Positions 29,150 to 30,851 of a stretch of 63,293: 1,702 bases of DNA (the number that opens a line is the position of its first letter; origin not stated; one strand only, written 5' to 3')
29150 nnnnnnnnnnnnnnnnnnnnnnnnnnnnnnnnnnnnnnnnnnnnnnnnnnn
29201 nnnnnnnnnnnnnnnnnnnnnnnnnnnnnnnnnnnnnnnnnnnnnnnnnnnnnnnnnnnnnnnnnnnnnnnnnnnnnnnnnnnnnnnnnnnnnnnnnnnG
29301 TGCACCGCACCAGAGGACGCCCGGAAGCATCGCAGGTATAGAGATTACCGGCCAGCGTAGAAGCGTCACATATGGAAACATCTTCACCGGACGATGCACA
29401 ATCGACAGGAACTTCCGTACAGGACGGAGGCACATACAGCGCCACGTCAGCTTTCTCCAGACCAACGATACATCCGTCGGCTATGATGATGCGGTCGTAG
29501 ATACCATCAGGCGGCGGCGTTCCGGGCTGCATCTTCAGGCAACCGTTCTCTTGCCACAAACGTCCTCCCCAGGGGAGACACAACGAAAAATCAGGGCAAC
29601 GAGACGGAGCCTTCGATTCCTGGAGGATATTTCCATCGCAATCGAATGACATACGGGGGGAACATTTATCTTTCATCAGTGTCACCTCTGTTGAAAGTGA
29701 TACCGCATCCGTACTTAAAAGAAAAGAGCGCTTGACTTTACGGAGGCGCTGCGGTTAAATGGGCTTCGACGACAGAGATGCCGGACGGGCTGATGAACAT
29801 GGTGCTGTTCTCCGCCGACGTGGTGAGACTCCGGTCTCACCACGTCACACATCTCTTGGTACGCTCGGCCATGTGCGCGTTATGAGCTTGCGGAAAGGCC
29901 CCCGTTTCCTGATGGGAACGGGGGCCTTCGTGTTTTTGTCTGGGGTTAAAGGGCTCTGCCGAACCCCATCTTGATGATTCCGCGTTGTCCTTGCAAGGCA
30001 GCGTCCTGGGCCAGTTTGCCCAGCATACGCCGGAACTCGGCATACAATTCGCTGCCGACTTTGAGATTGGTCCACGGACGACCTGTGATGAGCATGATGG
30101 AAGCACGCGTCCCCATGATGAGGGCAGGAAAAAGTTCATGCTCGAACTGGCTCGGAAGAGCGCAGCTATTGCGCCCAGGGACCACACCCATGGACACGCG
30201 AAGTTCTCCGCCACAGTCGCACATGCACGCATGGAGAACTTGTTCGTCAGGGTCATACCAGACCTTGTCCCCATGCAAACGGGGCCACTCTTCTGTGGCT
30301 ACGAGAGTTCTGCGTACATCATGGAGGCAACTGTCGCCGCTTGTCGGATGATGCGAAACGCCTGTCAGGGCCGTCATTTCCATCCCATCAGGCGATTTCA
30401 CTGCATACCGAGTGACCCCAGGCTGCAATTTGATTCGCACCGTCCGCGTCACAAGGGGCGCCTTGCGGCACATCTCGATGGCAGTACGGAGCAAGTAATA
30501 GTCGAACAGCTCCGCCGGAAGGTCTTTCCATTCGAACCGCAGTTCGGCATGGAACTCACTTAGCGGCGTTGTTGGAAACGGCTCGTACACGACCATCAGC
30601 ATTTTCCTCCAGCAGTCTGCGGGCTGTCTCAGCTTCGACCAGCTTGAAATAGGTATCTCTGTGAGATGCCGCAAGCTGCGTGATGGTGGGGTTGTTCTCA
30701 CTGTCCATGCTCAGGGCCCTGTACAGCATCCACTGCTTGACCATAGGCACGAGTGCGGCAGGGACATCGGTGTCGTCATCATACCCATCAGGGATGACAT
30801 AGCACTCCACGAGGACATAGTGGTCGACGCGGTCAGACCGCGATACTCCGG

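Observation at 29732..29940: Candidate antisense-strand small RNA with its own promoter and terminator inside the tail-gene block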

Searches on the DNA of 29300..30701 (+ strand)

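Call 5: search_rna_families(source=window, start=29500, end=30100, threshold=evalue, max_evalue=10, show_alignments=3)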
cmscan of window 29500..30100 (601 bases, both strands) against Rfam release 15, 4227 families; matches with E-value up to 10: 6.
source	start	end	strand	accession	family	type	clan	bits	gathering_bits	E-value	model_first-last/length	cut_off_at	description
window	29859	29936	+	RF02371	PyrG_leader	Cis-reg; leader;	-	28.1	65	0.13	1-78/78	no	PyrG leader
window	29890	29957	-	RF01066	6C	Cis-reg;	-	20.7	47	2.4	1-75/75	no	6C RNA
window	29704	29748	+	RF03097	RAGATH-21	Gene; sRNA;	-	19.6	70.3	0.68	1-76/76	no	RAGATH-21 RNA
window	29894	29929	-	RF03390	mir-2450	Gene; miRNA;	-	18.4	59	1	1-73/73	no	mir-2450 microRNA precursor family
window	29896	29980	+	RF00940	mir-327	Gene; miRNA;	-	14.8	76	5.3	1-62/62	no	mir-327 microRNA precursor family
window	29647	29684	-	RF01170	snoU61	Gene; snRNA; snoRNA; CD-box;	CL00067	14.5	55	4.7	1-84/84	no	Small nucleolar RNA U61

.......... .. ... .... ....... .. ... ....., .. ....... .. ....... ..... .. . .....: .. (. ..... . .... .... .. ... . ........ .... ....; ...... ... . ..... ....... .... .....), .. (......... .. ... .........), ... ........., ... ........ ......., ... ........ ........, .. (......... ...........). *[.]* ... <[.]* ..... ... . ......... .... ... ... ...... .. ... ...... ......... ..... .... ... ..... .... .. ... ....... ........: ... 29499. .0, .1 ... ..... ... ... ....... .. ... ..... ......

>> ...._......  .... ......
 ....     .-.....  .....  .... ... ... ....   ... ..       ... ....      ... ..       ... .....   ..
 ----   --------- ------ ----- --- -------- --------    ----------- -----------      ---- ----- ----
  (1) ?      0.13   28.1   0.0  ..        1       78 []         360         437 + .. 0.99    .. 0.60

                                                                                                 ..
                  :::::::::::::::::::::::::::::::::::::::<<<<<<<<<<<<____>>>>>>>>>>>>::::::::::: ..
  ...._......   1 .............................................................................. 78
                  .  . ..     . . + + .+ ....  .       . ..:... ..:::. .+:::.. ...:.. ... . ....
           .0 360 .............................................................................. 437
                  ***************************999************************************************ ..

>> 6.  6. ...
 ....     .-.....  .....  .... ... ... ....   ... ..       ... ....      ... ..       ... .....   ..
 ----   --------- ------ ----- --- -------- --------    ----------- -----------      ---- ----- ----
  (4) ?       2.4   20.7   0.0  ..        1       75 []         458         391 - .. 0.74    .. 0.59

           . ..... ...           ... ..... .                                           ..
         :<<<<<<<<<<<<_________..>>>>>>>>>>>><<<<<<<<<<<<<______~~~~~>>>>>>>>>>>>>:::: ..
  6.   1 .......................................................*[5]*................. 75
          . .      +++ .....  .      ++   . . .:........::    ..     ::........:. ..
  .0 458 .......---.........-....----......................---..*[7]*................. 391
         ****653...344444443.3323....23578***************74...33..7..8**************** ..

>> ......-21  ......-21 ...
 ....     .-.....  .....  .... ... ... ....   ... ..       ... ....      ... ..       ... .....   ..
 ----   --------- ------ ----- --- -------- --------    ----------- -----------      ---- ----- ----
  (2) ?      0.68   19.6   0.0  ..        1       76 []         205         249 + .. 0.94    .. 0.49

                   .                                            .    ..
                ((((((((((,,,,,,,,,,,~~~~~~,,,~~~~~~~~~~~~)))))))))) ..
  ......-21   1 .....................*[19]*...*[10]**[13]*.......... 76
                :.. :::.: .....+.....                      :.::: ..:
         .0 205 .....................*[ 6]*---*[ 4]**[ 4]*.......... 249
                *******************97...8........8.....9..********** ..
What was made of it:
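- On Any described RNA family (Rfam 15): The best sub-threshold hit is the PyrG leader at 28 bits against a threshold of 65, and it reflects only the terminator (call 5).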

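Call 6: search_dna_similar(query=window:29300-30300:+, collection=phages, mode=distant, max_rows=30)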
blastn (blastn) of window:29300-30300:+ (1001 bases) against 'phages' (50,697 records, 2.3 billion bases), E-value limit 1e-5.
No match.

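Call 59: search_rna_families(source=L028, start=4600, end=5200, threshold=evalue, max_evalue=1)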
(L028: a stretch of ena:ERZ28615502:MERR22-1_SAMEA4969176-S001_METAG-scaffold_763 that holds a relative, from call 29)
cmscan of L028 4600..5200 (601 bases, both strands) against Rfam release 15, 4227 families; matches with E-value up to 1: 5.
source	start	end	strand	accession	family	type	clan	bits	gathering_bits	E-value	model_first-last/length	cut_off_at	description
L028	4610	4699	+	RF01772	rnk_pseudo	Cis-reg; leader;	-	36.4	55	0.00018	1-108/108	no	Pseudomonas rnk leader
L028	4658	4742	-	RF01772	rnk_pseudo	Cis-reg; leader;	-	25.5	55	0.043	1-108/108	no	Pseudomonas rnk leader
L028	4664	4696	-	RF02621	BSnc120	Gene; sRNA;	-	24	114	0.0047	38-70/88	no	Brucella sRNA 120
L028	4960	4992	-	RF00489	ctRNA_p42d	Gene; antisense;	-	22.8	50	0.018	1-46/46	no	ctRNA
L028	4600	4694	+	RF04180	BTnc231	Gene; sRNA;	-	20.9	80.4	0.064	80-154/154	5'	Bacteroides sRNA BTnc231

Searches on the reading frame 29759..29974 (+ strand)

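Call 10: search_protein_families(library=phrogs, proteins=[window:29759-29974:+], max_evalue=0.01)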
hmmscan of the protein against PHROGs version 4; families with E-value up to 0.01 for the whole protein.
window:29759-29974:+ (71 aa): 1 family
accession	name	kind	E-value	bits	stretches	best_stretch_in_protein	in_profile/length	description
phrog_23036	-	DNA, RNA and nucleotide metabolism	0.0024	18.9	1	18-61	92-135/177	Holliday junction resolvase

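Call 11: search_protein_families(library=pfam, proteins=[window:29759-29974:+], max_evalue=0.01)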
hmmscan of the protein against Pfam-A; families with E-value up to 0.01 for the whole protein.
window:29759-29974:+ (71 aa): 0 families

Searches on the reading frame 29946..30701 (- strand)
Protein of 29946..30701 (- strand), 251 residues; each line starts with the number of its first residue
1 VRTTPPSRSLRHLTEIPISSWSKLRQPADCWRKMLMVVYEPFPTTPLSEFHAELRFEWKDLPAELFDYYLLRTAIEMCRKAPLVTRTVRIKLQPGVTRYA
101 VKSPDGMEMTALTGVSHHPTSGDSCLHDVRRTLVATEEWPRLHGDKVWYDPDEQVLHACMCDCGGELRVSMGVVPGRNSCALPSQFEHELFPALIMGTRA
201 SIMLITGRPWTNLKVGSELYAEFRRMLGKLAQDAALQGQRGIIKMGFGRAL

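Call 10: search_protein_families(library=phrogs, proteins=[window:29946-30701:-], max_evalue=0.01)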
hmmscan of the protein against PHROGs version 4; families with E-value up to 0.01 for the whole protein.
window:29946-30701:- (251 aa): 1 family
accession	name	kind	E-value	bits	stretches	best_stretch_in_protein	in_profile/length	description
phrog_437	-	head and packaging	9.9e-19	68.7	1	45-242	2-194/203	virion structural protein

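Call 11: search_protein_families(library=pfam, proteins=[window:29946-30701:-], max_evalue=0.01)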
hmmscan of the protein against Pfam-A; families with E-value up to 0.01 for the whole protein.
window:29946-30701:- (251 aa): 0 families

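Call 14: find_related_loci(query=window:29946-30701:-, collection=viral_contigs, flank=4000)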
Query window:29946-30701:- (251 aa) in viral_contigs; peptide patterns used: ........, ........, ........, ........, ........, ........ (x = any residue, [..] = any of these).
10 stretches matched a pattern; 9 encode a relative of the query (tblastn E <= 1e-3); 9 distinct loci.
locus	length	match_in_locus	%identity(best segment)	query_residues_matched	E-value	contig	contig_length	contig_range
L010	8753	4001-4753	100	1-251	2e-172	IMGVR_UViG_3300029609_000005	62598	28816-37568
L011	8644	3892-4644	99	1-251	5e-172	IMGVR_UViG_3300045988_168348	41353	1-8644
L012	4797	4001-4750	90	2-251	2e-152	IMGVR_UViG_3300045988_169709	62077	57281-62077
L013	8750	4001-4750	90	2-251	1e-151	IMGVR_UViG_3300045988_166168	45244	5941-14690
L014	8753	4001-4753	89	1-251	1e-151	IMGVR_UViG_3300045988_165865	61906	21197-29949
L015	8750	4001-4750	90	2-251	1e-151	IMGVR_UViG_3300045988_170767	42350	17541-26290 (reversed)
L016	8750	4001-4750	89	2-251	9e-151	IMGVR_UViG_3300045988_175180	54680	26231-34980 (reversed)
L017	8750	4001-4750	89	2-251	7e-151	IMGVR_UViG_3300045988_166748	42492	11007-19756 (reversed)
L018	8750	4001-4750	88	2-251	7e-150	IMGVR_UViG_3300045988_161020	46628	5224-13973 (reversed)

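Call 28: find_homologous_proteins(query=window:29946-30701:-, max_evalue=0.00001)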
Query window:29946-30701:- (251 aa): 30 proteins with E <= 0.00001 among 442 candidates.
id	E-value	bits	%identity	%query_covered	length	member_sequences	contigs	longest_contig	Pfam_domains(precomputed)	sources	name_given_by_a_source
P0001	3.6e-137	474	95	86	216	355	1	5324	-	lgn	-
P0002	3.9e-86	307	66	86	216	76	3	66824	-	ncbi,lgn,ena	-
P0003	1.2e-63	233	50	86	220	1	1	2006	-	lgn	-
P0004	2.3e-62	229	50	86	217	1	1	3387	-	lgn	-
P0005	5.7e-62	228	51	86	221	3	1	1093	-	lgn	-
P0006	3.6e-61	225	50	86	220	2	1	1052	-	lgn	-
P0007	3.8e-61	225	48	86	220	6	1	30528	-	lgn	-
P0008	1.5e-60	223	50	86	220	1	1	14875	-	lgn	-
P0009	3.1e-60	222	52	86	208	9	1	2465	-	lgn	-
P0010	2.2e-59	219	50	86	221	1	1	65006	-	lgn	-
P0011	4.0e-59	218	49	86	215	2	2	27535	-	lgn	-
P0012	1.0e-55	207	47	86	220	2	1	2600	-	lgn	-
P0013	9.1e-54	201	46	86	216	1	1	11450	-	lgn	-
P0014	1.1e-53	200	45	86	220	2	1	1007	-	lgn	-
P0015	1.1e-52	197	47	86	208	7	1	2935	-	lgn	-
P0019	4.2e-47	179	44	86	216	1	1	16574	-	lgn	-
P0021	3.7e-46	176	44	86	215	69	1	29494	-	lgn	-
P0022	5.9e-46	175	44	86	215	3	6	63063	-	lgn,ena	-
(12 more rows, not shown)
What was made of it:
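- Checked: The right gene is really about 216 aa (29946-30596), judging from its homologues (call 28).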

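Call 29: find_encoding_contigs(protein=P0002, flank=4000, max_places=3)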
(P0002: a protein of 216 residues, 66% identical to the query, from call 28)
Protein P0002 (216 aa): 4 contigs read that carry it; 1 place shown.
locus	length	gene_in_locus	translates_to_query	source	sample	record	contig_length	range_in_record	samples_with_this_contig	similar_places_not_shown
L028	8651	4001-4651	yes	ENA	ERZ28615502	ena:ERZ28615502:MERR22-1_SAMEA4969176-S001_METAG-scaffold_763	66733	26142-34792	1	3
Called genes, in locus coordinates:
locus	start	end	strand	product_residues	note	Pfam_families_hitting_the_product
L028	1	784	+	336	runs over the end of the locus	-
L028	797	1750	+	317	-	-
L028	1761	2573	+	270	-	-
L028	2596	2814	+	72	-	-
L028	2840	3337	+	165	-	-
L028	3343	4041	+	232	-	PF24175:SU10_adaptor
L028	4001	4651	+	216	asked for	-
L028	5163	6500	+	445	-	-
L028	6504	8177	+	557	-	-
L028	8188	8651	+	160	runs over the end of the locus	-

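Call 30: find_encoding_contigs(protein=P0010, flank=4000, max_places=2)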
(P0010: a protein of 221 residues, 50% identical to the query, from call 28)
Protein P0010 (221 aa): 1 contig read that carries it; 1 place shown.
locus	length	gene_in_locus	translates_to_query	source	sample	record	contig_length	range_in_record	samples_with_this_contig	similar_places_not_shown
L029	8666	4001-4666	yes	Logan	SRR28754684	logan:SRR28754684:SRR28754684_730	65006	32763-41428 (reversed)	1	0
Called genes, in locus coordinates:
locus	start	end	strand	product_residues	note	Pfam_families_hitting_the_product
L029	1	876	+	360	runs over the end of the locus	-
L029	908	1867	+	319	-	-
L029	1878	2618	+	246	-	-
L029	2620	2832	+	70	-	-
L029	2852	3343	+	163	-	-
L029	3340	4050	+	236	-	PF24175:SU10_adaptor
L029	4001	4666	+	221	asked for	-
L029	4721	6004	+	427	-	-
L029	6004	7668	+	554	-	-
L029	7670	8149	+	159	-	-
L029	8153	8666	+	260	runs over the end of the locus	-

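Call 31: find_encoding_contigs(protein=P0022, flank=4000, max_places=3)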
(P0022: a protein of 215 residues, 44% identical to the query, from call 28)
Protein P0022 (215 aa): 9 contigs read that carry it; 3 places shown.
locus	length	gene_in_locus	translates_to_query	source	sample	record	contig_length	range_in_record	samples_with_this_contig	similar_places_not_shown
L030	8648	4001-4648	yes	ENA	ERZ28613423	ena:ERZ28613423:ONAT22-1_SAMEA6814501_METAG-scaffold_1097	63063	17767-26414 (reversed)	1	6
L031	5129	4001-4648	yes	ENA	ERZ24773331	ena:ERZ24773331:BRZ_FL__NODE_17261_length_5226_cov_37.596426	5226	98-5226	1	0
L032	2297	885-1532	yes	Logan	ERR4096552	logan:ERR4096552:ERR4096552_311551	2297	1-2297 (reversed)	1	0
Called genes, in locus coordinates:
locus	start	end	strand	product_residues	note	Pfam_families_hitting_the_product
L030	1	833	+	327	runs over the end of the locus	-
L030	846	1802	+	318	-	-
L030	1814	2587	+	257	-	-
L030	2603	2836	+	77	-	-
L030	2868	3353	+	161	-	-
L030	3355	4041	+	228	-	PF24175:SU10_adaptor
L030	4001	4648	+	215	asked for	-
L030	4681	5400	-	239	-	PF01507:PAPS_reduct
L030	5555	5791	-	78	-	-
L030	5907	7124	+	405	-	-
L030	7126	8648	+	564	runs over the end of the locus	-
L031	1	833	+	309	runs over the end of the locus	?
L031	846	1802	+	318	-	-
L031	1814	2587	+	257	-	-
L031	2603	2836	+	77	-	-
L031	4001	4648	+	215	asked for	-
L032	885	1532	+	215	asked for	-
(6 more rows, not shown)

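Call 36: find_encoding_contigs(protein=P0007, flank=4000, max_places=2)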
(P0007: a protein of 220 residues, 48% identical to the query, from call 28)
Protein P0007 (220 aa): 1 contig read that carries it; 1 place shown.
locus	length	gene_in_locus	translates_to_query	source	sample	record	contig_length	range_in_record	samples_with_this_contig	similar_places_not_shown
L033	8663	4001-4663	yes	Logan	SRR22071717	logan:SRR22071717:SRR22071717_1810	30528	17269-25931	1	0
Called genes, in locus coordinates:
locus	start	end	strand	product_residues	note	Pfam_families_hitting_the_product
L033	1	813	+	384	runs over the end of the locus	-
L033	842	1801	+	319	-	-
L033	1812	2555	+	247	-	-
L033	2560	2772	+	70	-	-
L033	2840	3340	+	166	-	-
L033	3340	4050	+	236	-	PF24175:SU10_adaptor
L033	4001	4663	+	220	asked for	-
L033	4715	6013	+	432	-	-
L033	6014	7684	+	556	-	-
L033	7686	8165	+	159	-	-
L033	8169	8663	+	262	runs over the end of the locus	-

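Call 37: find_encoding_contigs(protein=P0011, flank=4000, max_places=2)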
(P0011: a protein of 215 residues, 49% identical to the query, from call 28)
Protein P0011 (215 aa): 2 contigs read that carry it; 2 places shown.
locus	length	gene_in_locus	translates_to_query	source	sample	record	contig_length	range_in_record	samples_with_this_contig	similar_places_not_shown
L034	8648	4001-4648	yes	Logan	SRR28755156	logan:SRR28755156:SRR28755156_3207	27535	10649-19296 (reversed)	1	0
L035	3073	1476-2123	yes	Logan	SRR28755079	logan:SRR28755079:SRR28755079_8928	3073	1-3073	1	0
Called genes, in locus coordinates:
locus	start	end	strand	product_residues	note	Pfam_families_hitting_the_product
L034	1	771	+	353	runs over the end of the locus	-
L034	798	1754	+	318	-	-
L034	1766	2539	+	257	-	-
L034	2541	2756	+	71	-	-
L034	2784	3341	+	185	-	-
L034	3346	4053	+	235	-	PF24175:SU10_adaptor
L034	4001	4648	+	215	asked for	-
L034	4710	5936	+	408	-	-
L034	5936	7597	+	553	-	-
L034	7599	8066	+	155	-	-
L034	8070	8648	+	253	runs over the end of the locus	-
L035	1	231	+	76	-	?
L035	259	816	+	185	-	-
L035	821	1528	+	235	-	PF24175:SU10_adaptor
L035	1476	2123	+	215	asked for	-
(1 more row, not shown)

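Call 38: find_encoding_contigs(protein=P0021, flank=4000, max_places=2)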
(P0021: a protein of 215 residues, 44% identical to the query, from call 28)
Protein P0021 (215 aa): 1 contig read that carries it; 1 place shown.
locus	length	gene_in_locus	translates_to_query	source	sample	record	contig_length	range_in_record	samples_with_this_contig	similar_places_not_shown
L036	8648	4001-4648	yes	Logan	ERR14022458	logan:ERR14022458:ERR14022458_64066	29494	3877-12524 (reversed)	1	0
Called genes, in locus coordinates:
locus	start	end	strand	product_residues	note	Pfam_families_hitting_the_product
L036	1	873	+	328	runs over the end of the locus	-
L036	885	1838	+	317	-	-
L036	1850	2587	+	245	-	-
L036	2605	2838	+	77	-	-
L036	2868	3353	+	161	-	-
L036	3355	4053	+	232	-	PF24175:SU10_adaptor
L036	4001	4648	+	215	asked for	-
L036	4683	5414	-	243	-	PF02498:Bro-N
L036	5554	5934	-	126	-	-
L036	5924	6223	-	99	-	-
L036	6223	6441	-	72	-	-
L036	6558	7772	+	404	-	-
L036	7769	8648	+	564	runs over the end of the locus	-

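Call 39: find_encoding_contigs(protein=P0019, flank=4000, max_places=2)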
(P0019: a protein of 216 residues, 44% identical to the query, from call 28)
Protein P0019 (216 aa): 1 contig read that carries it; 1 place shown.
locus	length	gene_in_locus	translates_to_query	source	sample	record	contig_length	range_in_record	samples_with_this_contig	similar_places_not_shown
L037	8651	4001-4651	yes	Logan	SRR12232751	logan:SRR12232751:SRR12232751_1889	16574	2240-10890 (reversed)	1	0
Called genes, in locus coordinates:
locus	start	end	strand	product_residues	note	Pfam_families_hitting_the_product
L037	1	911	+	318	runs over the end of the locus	-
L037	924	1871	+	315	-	-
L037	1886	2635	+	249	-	-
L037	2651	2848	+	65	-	-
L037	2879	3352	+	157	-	-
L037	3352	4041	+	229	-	PF24175:SU10_adaptor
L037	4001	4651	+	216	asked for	-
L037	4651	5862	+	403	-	-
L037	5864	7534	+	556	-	-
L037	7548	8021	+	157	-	-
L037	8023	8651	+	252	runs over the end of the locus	-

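Call 47: search_dna_similar(query=window:29946-30596:-, collection=phages, mode=protein, max_rows=20)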
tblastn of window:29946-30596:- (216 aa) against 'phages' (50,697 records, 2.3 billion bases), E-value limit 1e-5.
No match.
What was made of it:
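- On Cis-antisense small RNA (OOP / Sar type): The phage is uncultured, with no match among 50,697 phage records (calls 6, 47).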

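Call 53: find_encoding_contigs(protein=P0001, flank=1500, max_places=10)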
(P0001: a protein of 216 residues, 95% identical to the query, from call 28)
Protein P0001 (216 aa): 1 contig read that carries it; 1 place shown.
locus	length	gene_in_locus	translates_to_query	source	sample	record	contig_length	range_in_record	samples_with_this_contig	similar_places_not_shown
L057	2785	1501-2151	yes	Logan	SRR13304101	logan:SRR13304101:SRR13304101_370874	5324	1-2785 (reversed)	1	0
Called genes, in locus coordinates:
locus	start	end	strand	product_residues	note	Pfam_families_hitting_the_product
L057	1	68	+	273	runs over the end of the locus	-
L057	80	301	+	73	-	-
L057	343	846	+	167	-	-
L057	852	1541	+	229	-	PF24175:SU10_adaptor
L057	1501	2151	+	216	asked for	-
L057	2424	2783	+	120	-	?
